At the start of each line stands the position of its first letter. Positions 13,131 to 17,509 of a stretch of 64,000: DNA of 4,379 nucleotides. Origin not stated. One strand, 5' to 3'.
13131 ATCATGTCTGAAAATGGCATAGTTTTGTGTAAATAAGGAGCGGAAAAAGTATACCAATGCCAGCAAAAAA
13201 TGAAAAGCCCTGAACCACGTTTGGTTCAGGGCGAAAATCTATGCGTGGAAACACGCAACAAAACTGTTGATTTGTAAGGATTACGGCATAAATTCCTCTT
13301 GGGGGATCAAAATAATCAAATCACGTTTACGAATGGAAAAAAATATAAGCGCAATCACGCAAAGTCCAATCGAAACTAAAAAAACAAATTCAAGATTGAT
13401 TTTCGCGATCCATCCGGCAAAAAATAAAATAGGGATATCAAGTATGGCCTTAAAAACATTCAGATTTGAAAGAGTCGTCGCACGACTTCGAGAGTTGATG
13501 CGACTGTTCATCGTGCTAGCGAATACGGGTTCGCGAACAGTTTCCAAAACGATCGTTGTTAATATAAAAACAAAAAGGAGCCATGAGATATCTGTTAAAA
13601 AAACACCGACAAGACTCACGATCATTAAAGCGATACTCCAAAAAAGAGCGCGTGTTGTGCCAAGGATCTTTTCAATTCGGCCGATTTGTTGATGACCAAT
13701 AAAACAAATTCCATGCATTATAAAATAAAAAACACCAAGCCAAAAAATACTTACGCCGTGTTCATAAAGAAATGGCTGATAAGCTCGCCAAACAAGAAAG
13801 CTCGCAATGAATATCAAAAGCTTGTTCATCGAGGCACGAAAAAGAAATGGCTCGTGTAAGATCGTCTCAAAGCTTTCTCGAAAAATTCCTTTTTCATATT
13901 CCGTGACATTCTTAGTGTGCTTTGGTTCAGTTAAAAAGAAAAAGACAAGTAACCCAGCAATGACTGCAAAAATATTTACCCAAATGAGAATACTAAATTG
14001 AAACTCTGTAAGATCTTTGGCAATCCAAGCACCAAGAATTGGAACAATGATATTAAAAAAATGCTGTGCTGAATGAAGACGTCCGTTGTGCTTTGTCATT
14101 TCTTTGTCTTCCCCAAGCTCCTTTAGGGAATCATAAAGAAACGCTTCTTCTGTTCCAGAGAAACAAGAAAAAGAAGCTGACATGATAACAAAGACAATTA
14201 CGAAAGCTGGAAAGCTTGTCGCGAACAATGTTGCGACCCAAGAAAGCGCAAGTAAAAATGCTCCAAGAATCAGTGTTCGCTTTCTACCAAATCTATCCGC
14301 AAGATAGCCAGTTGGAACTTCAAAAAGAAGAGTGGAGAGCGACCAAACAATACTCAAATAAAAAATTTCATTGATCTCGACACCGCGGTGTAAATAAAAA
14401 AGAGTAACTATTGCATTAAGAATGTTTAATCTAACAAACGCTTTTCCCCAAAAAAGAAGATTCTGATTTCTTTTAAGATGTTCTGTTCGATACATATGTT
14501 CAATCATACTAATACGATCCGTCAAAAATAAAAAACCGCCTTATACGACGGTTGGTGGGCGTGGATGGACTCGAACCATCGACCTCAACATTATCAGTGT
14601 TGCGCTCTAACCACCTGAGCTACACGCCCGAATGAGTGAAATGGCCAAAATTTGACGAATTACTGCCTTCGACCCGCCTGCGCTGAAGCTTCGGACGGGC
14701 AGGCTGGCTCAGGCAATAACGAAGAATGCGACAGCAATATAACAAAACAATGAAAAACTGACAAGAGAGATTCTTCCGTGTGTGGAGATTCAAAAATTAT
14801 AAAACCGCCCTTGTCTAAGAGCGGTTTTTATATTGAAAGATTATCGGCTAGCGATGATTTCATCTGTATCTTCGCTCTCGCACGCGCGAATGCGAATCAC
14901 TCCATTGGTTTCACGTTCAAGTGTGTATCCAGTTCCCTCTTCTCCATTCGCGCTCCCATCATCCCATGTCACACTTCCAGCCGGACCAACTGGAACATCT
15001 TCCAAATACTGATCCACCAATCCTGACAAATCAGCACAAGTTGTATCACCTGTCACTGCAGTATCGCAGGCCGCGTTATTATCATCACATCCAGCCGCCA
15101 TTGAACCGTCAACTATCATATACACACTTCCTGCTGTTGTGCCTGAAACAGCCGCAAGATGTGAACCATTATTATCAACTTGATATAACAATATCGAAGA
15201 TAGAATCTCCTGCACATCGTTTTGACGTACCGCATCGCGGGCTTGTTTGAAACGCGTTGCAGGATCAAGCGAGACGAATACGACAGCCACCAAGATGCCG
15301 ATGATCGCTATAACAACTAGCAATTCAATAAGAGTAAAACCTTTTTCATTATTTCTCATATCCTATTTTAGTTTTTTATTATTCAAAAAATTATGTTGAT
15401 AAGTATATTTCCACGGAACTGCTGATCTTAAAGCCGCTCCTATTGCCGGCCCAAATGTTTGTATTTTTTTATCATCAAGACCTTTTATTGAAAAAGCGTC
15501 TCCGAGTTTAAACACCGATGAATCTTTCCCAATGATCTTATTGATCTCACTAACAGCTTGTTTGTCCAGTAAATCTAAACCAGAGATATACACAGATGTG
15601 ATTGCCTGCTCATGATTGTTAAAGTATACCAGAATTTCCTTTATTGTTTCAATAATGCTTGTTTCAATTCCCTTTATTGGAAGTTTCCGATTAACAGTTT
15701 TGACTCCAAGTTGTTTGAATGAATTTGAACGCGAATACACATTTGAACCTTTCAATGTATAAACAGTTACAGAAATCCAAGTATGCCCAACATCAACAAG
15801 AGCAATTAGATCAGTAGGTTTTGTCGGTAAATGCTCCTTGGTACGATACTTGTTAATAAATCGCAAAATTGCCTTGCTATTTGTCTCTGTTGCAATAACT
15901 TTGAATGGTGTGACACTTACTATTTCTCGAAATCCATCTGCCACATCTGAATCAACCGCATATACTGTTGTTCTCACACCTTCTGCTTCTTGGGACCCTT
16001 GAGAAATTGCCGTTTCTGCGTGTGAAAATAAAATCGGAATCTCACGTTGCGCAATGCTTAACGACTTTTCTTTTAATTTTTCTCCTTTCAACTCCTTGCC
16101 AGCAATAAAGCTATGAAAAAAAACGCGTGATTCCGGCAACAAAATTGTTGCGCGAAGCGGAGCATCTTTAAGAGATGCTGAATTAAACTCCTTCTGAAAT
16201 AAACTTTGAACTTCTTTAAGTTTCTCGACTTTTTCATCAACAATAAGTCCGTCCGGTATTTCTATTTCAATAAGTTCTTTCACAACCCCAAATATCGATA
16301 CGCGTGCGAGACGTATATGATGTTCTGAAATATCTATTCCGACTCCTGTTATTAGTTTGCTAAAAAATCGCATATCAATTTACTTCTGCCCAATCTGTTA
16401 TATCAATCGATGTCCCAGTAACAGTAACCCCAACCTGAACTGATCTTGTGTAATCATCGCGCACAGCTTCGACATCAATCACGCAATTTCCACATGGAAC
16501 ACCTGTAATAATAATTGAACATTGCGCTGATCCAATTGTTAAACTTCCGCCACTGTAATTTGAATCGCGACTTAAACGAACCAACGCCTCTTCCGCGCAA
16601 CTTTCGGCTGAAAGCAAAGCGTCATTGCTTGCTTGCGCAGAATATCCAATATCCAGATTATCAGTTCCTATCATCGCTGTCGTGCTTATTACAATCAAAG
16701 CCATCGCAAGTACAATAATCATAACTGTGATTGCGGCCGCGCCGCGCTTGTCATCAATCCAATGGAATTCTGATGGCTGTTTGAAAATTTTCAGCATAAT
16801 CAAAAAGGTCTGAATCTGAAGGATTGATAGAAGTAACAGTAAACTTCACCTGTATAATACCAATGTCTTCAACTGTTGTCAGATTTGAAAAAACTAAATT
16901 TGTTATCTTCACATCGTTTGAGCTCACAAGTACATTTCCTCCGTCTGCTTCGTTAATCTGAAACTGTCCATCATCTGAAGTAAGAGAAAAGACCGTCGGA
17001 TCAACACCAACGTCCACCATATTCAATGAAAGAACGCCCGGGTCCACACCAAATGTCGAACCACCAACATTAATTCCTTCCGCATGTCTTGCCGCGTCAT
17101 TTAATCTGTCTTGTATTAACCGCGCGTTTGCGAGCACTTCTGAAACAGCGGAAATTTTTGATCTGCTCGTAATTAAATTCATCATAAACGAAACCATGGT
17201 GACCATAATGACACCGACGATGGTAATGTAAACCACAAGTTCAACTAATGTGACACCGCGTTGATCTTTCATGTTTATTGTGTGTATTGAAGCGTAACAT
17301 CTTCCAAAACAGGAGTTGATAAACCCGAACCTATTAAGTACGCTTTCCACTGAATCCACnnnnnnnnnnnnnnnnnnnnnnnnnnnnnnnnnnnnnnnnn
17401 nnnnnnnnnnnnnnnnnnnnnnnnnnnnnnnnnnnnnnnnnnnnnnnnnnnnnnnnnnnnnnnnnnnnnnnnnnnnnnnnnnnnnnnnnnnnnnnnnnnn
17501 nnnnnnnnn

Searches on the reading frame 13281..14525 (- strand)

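Call 6: search_protein_families(library=pfam, proteins=[window:13281-14525:-], max_evalue=0.01)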
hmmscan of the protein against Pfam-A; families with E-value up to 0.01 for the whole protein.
window:13281-14525:- (414 aa): 2 families
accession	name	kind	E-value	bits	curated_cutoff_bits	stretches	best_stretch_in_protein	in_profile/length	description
PF07690.21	MFS_1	-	2e-29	103.1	33.4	1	34-354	13-336/347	Major Facilitator Superfamily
PF13347.12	MFS_2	-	7.9e-05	21.8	27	1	50-154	257-362/427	MFS/sugar transport protein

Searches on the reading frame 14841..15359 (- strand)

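Call 6: search_protein_families(library=pfam, proteins=[window:14841-15359:-], max_evalue=0.01)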
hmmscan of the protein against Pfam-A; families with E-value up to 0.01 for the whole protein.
window:14841-15359:- (172 aa): 1 family
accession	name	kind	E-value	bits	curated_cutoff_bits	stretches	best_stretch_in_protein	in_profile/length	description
PF07963.17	N_methyl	-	6.8e-11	41.7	21.2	1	2-28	1-27/27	Prokaryotic N-terminal methylation motif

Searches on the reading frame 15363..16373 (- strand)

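Call 6: search_protein_families(library=pfam, proteins=[window:15363-16373:-], max_evalue=0.01)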
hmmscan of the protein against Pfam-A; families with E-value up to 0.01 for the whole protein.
window:15363-16373:- (336 aa): 1 family
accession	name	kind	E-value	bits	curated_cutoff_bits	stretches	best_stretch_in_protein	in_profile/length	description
PF11104.14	PilM_2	-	4.9e-08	32.7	27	1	12-219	1-210/340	Type IV pilus assembly protein PilM;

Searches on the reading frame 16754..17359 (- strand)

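Call 6: search_protein_families(library=pfam, proteins=[window:16754-17359:-], max_evalue=0.01)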
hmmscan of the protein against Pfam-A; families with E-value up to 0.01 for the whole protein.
window:16754-17359:- (201 aa): 1 family
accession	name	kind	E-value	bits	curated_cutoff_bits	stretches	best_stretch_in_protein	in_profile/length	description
PF07963.17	N_methyl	-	1.2e-06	28.3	21.2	1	30-55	1-26/27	Prokaryotic N-terminal methylation motif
